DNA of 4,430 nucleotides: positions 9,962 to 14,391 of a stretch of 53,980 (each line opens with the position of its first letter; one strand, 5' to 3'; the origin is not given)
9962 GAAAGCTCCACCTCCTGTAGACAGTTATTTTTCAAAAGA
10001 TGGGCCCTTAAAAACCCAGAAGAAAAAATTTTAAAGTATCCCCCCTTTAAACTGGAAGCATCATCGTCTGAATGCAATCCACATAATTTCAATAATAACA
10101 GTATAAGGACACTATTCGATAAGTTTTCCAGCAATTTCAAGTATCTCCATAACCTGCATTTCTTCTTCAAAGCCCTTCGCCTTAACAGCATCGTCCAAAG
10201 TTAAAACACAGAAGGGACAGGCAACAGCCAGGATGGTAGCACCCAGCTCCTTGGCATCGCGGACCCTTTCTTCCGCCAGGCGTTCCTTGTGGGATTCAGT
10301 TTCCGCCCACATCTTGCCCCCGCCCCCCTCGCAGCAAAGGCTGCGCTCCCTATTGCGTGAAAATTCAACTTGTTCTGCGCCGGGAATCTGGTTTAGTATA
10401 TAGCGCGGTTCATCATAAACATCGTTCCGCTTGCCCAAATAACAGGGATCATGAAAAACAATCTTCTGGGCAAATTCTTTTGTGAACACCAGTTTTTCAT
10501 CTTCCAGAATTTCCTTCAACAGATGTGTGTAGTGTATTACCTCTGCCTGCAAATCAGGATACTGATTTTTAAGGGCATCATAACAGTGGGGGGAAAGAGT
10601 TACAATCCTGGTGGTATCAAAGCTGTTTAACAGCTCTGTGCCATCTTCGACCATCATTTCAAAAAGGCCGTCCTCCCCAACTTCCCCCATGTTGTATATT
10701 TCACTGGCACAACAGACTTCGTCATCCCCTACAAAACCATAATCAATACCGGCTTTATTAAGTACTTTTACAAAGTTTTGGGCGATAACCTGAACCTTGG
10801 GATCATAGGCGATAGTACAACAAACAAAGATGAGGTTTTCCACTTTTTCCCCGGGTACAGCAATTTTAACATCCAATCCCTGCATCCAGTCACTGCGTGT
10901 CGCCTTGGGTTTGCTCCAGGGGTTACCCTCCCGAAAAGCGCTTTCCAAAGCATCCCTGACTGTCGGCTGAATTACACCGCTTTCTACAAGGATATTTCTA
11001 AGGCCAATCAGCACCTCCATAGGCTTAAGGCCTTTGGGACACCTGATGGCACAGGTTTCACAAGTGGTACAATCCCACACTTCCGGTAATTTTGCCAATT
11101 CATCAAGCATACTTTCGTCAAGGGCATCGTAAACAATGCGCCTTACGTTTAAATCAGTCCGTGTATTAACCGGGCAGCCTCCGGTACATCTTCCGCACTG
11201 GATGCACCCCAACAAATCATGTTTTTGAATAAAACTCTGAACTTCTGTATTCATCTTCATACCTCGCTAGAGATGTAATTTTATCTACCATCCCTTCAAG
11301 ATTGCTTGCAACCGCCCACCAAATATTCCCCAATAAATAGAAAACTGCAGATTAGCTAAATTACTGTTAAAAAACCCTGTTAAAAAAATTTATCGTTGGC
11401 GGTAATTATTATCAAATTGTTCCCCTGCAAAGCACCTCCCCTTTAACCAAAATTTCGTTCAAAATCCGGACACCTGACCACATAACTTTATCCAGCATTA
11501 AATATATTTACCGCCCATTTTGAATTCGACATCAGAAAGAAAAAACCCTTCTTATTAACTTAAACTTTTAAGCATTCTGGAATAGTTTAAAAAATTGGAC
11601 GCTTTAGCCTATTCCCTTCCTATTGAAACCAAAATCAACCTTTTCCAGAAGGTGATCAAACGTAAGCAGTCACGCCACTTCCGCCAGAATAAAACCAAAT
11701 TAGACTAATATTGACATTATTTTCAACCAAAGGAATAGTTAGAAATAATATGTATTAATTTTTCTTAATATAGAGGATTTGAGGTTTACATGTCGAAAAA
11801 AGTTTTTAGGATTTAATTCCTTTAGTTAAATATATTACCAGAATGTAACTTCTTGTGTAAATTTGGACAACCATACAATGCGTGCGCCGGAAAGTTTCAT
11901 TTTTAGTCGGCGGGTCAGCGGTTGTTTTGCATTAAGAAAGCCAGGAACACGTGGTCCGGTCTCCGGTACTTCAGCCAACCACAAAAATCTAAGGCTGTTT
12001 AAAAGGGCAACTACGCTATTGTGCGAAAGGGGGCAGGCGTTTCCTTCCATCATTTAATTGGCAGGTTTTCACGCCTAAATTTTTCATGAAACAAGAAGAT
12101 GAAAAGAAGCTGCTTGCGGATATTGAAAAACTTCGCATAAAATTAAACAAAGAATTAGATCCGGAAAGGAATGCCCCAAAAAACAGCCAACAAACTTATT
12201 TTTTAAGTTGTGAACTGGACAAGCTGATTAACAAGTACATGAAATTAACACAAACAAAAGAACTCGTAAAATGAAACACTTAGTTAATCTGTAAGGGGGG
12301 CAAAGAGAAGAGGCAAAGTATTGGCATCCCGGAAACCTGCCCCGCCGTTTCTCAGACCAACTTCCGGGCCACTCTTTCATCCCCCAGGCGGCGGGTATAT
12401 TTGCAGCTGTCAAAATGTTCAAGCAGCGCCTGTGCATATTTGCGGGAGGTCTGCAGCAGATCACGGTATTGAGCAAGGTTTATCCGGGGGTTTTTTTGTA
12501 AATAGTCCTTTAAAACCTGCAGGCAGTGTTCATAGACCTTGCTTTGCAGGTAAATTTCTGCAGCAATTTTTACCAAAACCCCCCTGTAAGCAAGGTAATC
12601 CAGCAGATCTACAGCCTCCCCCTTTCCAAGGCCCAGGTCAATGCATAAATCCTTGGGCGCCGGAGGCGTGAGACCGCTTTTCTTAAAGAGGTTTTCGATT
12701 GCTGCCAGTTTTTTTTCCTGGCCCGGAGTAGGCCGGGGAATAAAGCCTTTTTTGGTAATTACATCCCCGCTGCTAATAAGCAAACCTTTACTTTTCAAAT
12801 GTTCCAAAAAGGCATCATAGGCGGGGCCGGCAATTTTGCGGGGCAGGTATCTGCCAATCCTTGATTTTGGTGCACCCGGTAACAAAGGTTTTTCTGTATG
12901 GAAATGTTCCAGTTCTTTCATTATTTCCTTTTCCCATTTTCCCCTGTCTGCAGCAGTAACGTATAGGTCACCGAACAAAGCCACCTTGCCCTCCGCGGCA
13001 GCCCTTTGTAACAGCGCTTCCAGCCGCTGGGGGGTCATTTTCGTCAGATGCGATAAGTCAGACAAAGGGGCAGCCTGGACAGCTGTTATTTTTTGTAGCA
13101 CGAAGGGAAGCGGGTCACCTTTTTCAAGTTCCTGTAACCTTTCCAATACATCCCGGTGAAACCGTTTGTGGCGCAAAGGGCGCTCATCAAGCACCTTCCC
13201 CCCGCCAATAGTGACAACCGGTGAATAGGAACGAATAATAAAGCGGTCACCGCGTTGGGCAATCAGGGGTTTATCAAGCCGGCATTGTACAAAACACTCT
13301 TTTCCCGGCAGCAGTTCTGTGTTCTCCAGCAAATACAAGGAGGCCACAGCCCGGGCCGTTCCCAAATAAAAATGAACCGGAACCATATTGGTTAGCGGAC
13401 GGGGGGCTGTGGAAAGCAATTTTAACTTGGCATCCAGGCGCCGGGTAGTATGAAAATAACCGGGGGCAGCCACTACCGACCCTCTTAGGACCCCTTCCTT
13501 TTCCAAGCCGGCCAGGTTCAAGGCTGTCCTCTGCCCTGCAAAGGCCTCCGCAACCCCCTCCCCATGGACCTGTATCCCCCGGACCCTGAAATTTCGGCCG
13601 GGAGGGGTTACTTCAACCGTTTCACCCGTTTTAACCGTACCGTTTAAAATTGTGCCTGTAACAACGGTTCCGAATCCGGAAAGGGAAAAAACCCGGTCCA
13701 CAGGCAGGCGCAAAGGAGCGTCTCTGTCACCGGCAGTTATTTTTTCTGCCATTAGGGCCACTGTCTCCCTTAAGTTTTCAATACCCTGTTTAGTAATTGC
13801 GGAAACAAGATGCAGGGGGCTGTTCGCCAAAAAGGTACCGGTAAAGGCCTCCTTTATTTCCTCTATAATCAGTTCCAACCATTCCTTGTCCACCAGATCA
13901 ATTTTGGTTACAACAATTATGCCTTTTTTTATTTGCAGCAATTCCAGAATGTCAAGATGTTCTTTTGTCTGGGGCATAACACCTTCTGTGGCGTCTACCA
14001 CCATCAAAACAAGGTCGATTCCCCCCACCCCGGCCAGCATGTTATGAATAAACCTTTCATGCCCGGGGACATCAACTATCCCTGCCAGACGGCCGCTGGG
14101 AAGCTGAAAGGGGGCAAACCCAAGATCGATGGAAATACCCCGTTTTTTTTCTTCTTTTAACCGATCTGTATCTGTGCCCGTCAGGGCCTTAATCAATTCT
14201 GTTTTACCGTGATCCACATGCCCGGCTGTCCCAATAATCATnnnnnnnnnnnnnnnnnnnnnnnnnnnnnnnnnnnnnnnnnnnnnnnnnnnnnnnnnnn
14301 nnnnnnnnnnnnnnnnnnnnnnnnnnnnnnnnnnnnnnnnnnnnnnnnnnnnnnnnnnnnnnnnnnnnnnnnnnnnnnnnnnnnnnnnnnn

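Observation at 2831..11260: Eight-gene redox cluster joining EtfAB to HdrA-MvhD, three Flx-like subunits and a soluble HdrD-like protein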

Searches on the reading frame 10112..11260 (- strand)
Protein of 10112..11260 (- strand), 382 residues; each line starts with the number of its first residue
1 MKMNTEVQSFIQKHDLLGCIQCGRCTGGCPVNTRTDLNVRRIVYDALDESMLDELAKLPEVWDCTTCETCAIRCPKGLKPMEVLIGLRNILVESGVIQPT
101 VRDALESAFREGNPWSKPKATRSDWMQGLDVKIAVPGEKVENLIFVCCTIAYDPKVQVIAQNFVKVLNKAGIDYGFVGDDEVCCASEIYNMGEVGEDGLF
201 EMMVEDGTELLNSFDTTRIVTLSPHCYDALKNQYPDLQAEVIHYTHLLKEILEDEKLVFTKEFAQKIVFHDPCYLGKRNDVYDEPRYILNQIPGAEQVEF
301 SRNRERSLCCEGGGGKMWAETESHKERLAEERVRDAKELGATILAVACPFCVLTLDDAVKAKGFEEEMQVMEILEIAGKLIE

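Call 3: search_protein_families(library=pfam, proteins=[window:10112-11260:-])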
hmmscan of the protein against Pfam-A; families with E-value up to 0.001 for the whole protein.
window:10112-11260:- (382 aa): 6 families
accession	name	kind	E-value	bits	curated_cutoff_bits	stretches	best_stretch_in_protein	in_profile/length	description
PF02754.22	CCG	-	3.3e-25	88.5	20.6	2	267-356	1-85/85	Cysteine-rich domain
PF13183.11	Fer4_8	-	5.3e-11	43.3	27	1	17-78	3-68/68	4Fe-4S dicluster domain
PF13534.11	Fer4_17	-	3.3e-10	40.8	22.2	1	19-78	2-60/61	4Fe-4S dicluster domain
PF13187.11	Fer4_9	-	4e-10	40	27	1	19-77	2-50/52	4Fe-4S dicluster domain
PF13237.11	Fer4_10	-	6.5e-08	32.8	25.5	1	14-75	4-53/53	4Fe-4S dicluster domain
PF12838.12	Fer4_7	-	0.00016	22.5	27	0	19-77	2-51/52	4Fe-4S dicluster domain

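Call 4: search_protein_families(library=ncbifam, proteins=[window:10112-11260:-])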
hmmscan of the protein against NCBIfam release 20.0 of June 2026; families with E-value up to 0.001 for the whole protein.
window:10112-11260:- (382 aa): 24 families
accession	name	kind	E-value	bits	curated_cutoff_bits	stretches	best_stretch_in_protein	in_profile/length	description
NF004898.0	PRK06259.1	equivalog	1.6e-45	155.6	385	1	9-377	126-484/488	fumarate reductase (CoM/CoB) subunit TfrB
NF045670.1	quin_L_LdhH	equivalog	1.3e-23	83.1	800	1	137-375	464-703/706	L-lactate dehydrogenase (quinone) large subunit LdhH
TIGR03290.1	CoB_CoM_SS_C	equivalog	1.2e-21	77.2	160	1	18-112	3-96/144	CoB--CoM heterodisulfide reductase subunit C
NF045724.1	ferredox_TmcB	equivalog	3.6e-18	65.4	735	1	50-370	88-419/430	electron transfer complex ferredoxin TmcB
NF008369.0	PRK11168.1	equivalog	2.8e-14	52.8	278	2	143-356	170-381/401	anaerobic glycerol-3-phosphate dehydrogenase subunit C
NF041890.1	hdrC_Methbact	equivalog_domain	1e-13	51.3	270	1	12-103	24-113/192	ferredoxin:CoB-CoM heterodisulfide reductase subunit HdrC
NF041779.1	hetero_SS_HdrC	equivalog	1.1e-13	51.2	350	1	18-97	32-109/198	ferredoxin:CoB-CoM heterodisulfide reductase subunit HdrC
NF045796.1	DsrK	equivalog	7.3e-13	47.9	400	1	239-332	297-390/453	sulfate reduction electron transfer complex DsrMKJOP subunit DsrK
NF045663.1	diclust_near_Sec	equivalog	9.5e-13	47.1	530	1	21-338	310-605/759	pyridine nucleotide-disulfide oxidoreductase/dicluster-binding protein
NF038018.1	qmoC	equivalog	2e-11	43.9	300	1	16-99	17-99/360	quinone-interacting membrane-bound oxidoreductase complex subunit QmoC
NF045711.1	sulf_resp_HmcF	equivalog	1.3e-10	40.7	750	1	238-357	306-427/457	sulfate respiration complex iron-sulfur protein HmcF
NF004616.0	PRK05950.1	subfamily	3e-09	36.4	228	1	14-94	144-236/238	succinate dehydrogenase iron-sulfur subunit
NF008434.0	PRK11274.1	equivalog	2.9e-08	33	333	0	233-359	267-392/409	glycolate oxidase subunit GlcF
TIGR00384.1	dhsB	subfamily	3.3e-07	30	88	1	11-83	134-217/222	succinate dehydrogenase and fumarate reductase iron-sulfur protein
TIGR03288.1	CoB_CoM_SS_B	equivalog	5.5e-07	29.1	345.15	1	238-358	115-240/290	CoB--CoM heterodisulfide reductase subunit B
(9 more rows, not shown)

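Call 40: search_solved_structures(query=window:10112-11260:-, max_evalue=0.001, show_alignments=0)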
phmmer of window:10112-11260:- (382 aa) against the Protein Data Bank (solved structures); distinct sequences matched with E-value up to 0.001: 10.
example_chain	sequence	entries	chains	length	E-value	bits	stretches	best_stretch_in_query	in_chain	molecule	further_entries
9ojn_A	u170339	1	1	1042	3.6e-49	170.9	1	61-380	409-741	Iron-sulfur-binding reductase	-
5odc_C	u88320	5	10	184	2.9e-16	62.6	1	15-97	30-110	Heterodisulfide reductase, subunit C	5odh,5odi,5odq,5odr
9sfi_E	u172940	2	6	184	6.7e-16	61.4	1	14-97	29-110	H(2)/formate:CoB-CoM heterodisulfide,ferredoxin reductase subunit C2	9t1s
8rvv_C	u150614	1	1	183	1.1e-15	60.7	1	16-102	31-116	H(2):CoB-CoM heterodisulfide,ferredoxin reductase subunit C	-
8rvu_c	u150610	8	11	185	1.1e-15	60.6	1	16-102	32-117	H(2):CoB-CoM heterodisulfide,ferredoxin reductase subunit C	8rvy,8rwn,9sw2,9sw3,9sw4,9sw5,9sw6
7bkb_C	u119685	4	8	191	9.1e-14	54.4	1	19-113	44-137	CoB--CoM heterodisulfide reductase subunit C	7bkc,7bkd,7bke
6lum_B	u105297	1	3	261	2e-05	26.9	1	14-86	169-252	Succinate dehydrogenase subunit B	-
8rvv_B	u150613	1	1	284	2.2e-05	26.8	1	258-369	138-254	H(2):CoB-CoM heterodisulfide,ferredoxin reductase subunit B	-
8rvu_b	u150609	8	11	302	2.6e-05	26.5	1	259-369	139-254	H(2):CoB-CoM heterodisulfide,ferredoxin reductase subunit B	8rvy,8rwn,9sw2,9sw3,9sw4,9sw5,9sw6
7bkb_B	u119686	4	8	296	0.00086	21.5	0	263-357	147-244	CoB--CoM heterodisulfide reductase subunit B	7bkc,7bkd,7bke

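Call 42: search_solved_structures(query=window:10112-11260:-, max_evalue=1e-30, show_alignments=1)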
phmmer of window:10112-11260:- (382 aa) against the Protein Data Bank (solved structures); distinct sequences matched with E-value up to 1e-30: 1.
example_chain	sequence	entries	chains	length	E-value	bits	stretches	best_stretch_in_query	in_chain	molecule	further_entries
9ojn_A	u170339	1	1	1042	3.6e-49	170.9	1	61-380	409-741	Iron-sulfur-binding reductase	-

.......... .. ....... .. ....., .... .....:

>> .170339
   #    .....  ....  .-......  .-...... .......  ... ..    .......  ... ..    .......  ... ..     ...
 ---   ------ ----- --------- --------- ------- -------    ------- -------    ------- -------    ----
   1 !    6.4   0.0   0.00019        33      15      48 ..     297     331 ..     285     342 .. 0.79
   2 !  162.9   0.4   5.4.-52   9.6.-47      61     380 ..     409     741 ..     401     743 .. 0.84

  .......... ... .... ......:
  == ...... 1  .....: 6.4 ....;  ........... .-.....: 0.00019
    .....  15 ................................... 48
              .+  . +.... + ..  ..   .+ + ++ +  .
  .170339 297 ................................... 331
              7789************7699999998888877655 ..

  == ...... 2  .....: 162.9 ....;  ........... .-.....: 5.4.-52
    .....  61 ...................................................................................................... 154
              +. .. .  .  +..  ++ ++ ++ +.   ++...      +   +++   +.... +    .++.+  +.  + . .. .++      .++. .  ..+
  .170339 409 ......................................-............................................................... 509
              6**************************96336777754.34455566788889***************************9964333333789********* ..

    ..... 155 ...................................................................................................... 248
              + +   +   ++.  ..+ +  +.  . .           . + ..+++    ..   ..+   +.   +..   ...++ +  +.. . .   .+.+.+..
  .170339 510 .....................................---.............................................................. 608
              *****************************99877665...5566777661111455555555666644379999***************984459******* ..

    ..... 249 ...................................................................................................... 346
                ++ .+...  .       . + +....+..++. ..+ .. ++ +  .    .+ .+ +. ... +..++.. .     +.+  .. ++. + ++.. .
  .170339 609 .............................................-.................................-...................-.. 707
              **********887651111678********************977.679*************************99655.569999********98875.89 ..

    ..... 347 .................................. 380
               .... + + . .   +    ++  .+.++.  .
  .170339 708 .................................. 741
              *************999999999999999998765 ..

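Call 67: find_homologous_proteins(query=window:10112-11260:-, max_evalue=1e-10)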
Query window:10112-11260:- (382 aa): 3722 proteins with E <= 1e-10 among 8000 candidates; the best 120 are listed.
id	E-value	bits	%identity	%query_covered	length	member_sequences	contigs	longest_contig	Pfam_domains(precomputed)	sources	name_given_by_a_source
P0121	3.3e-253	857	97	99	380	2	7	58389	PF13534.12,PF02754.22,PF13237.12,PF13183.12,PF13187.12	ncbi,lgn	ncbi:MAG: (Fe-S)-binding protein [Dethiobacteria bacterium]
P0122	9.6e-235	797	88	99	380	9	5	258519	PF13534.12,PF02754.22,PF13237.12,PF13183.12,PF13187.12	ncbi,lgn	ncbi:MAG: (Fe-S)-binding protein [Dethiobacteria bacterium]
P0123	6.4e-223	758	83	99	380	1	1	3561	PF13534.12,PF02754.22,PF13237.12,PF13183.12,PF13187.12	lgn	-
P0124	3.9e-219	745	82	99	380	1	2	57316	PF13534.12,PF02754.22,PF13237.12,PF13183.12,PF13187.12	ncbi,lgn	-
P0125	4.2e-212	722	79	99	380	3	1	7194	PF13534.12,PF02754.22,PF13237.12,PF13183.12,PF13187.12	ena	-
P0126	5.2e-212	722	78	99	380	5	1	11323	PF13534.12,PF02754.22,PF13237.12,PF13183.12,PF13187.12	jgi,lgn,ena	-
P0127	8.6e-212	721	79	99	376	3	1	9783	PF13534.12,PF02754.22,PF13237.12,PF13183.12,PF13187.12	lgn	-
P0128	4.6e-211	719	79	99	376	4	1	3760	PF13534.12,PF02754.22,PF13237.12,PF13183.12,PF13187.12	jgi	-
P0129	8.4e-210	715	78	99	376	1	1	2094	PF13534.12,PF02754.22,PF13237.12,PF13183.12,PF13187.12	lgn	-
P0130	1.2e-209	714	78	100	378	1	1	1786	PF13534.12,PF02754.22,PF13237.12,PF13183.12,PF13187.12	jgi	jgi:Fe-S oxidoreductase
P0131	1.2e-209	714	78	100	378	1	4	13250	PF13534.12,PF02754.22,PF13237.12,PF13183.12,PF13187.12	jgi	jgi:Fe-S oxidoreductase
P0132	1.7e-209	714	77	100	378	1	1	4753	PF13534.12,PF02754.22,PF13237.12,PF13183.12,PF13187.12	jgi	jgi:Fe-S oxidoreductase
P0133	2.0e-209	713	78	99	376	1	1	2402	PF13534.12,PF02754.22,PF13237.12,PF13183.12,PF13187.12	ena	-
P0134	2.2e-209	713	79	99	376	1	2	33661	PF13534.12,PF02754.22,PF13237.12,PF13183.12,PF13187.12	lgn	-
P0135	3.8e-209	712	78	99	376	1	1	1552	PF13534.12,PF02754.22,PF13237.12,PF13183.12,PF13187.12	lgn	-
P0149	3.9e-208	709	78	99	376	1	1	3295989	PF13534.12,PF02754.22,PF13237.12,PF13183.12,PF13187.12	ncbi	-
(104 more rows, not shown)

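Call 68: find_encoding_contigs(protein=P0149, flank=10000, max_places=2)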
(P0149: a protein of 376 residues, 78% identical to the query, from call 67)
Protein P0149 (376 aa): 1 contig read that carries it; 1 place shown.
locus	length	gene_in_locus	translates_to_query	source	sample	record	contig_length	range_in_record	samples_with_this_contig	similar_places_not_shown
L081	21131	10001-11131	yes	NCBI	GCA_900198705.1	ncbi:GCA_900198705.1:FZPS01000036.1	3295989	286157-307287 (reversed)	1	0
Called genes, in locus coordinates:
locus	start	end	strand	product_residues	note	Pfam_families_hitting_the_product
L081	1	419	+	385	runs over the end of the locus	PF00155:Aminotran_1_2, PF00266:Aminotran_5, PF01041:DegT_DnrJ_EryC1, PF01212:Beta_elim_lyase, PF01053:Cys_Met_Meta_PP (weak)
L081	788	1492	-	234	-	PF00005:ABC_tran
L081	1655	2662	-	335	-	PF01522:Polysacc_deac_1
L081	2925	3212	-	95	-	-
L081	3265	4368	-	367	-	PF01656:CbiA (faint), PF13500:AAA_26, PF07085:DRTGG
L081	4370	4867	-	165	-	PF13549:ATP-grasp_5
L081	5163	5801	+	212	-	PF03808:Glyco_tran_WecG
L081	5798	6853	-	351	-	PF00180:Iso_dh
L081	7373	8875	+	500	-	PF02730:AFOR_N, PF01314:AFOR_C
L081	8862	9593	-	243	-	-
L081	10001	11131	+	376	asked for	PF13237:Fer4_10 (weak), PF13183:Fer4_8, PF13187:Fer4_9, PF13534:Fer4_17, PF02754:CCG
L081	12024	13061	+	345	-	PF01208:URO-D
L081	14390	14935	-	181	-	PF07963:N_methyl, PF12019:GspH (weak)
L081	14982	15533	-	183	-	-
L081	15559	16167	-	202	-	PF07963:N_methyl (weak)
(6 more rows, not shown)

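Call 88: predict_structure(alignment_id=A2)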
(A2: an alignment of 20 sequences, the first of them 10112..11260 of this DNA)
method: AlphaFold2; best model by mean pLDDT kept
length: 382 residues; sequences in the alignment: 20
mean_pLDDT: 68.3   pTM: 0.68
mean pLDDT of the five models: 68.3, 68.2, 65.9, 65.4, 65.3
residues with pLDDT >= 90: 128; 70-90: 80; 50-70: 34; < 50: 140
segments of 3 or more residues with pLDDT < 50: 1-3, 9-44, 52-119, 190-199, 303-308, 310-323
pLDDT, mean of each block of 10 residues (from residue 1): 48 45 39 37 50 44 31 31 40 37 33 44 84 94 89 84 96 90 63 46 76 96 87 90 96 95 92 70 90 92 51 37 56 87 90 79 90 95 78
secondary structure, 60 per line:
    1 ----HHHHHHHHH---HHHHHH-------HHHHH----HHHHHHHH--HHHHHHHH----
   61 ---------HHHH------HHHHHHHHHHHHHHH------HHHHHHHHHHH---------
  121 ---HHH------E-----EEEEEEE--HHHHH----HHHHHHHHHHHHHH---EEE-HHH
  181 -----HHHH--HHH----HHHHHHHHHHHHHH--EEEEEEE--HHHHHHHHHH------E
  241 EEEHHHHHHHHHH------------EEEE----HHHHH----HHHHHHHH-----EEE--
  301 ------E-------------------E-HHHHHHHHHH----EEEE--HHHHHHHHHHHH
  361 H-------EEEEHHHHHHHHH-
elements in order: H5-13 H17-22 H30-34 H39-46 H49-56 H70-73 H80-94 H101-111 E139-145 H148-152 H157-170 E174-176 H186-189 H199-212 E215-221 H224-233 E240-243 H244-253 E266-269 H274-278 H283-290 E296-298 H329-338 E343-346 H349-361 E369-372 H373-381

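Call 92: fold_search(model_id=the predicted structure, library=pdb)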
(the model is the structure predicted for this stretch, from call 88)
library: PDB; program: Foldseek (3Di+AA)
matches with E <= 10: 801; with E <= 0.001: 12
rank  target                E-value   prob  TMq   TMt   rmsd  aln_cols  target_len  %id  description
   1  9ojn                  9.9e-17  1.00  0.59  0.32  11.6       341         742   28  Structure of Mycobacterium smegmatis EtfD (released 2025-05-21)
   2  9a6l_A                6.4e-10  1.00  0.48  0.73   3.8       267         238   19  Integrative model of LUTA-LUTB by crosslinking MS and deep learning (released 2024-09-18)
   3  8rvu_B                1.5e-06  1.00  0.46  0.60   5.8       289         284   17  CryoEM structure of the Elp-Hdr complex of Methanothermobacter marburgensis state 2 (composite structure) (released 2025-05-14)
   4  5odc_B                1.5e-06  1.00  0.44  0.57   5.2       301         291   16  Heterodisulfide reductase / [NiFe]-hydrogenase complex from Methanothermococcus thermolithotrophicus at 2.3 A resoluti (released 2017-08-30)
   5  8rwn_B                2.2e-06  1.00  0.46  0.60   5.9       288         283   19  CryoEM structure of the Hdr(ABC)2 subunits of the Elp-Hdr complex of Methanothermobacter marburgensis (released 2025-05-14)
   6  7bkb_B                6.6e-06  1.00  0.46  0.57   4.6       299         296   17  Formate dehydrogenase - heterodisulfide reductase - formylmethanofuran dehydrogenase complex from Methanospirillum hun (released 2021-09-29)
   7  8rvy_B                7.9e-06  1.00  0.46  0.59   5.8       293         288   17  CryoEM structure of the Elp-Hdr complex of Methanothermobacter marburgensis state 1 (composite structure) (released 2025-05-14)
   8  8rvy_b                1.4e-05  1.00  0.46  0.60   4.5       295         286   17  CryoEM structure of the Elp-Hdr complex of Methanothermobacter marburgensis state 1 (composite structure) (released 2025-05-14)
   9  4iil                  6.0e-04  0.95  0.22  0.25  12.1       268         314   10  Crystal Structure of RfuA (TP0298) of T. pallidum Bound to Riboflavin (released 2013-02-27)
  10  5xnk                  7.1e-04  1.00  0.28  0.42   9.0       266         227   11  Crystal structure of Microcystis aeruginosa PCC 7806 aspartate racemase in complex with DL-methyl-aspartate (released 2018-05-30)
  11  3s81_B                8.5e-04  0.99  0.28  0.38   8.5       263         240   10  Crystal Structure of Putative Aspartate Racemase from Salmonella Typhimurium (released 2011-06-15)
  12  2o20_F                8.5e-04  0.94  0.21  0.26  11.3       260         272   13  Crystal structure of transcription regulator CcpA of Lactococcus lactis (released 2007-03-27)
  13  5evc_A                1.1e-03  0.99  0.27  0.38   8.8       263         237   10  Crystal structure of putative aspartate racemase from Salmonella Typhimurium complexed with sulfate and potassium (released 2015-12-02)
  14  2o20_B                1.1e-03  0.92  0.21  0.25  11.4       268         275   10  Crystal structure of transcription regulator CcpA of Lactococcus lactis (released 2007-03-27)
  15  2gzm_B                1.8e-03  0.99  0.28  0.35   9.0       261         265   14  Crystal Structure of the Glutamate Racemase from Bacillus anthracis (released 2007-05-29)
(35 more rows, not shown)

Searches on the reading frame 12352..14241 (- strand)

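Call 10: search_protein_families(library=pfam, proteins=[window:12352-14241:-], max_evalue=0.00001)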
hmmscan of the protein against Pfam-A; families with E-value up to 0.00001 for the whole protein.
window:12352-14241:- (629 aa): 6 families
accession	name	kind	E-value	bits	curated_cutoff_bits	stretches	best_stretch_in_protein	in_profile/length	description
PF00009.33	GTP_EFTU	-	1.1e-34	120.2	26.5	1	2-164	5-185/188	Elongation factor Tu GTP binding domain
PF09107.17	SelB-wing_3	-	6.9e-20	70.8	23.2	1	579-624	1-46/47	Elongation factor SelB, winged helix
PF25461.1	Beta-barrel_SelB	-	9.3e-16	58.3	27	1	274-355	5-78/80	Selenocysteine-specific elongation factor, beta-barrel domain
PF03144.31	GTP_EFTU_D2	-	1.4e-12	48.3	30.3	1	191-257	1-72/73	Elongation factor Tu domain 2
PF09106.17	SelB-wing_2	-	8.8e-12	45.4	22.3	1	442-495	2-55/57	Elongation factor SelB, winged helix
PF01926.29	MMR_HSR1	-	5e-07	30.3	21.9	1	3-113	2-113/113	50S ribosome-binding GTPase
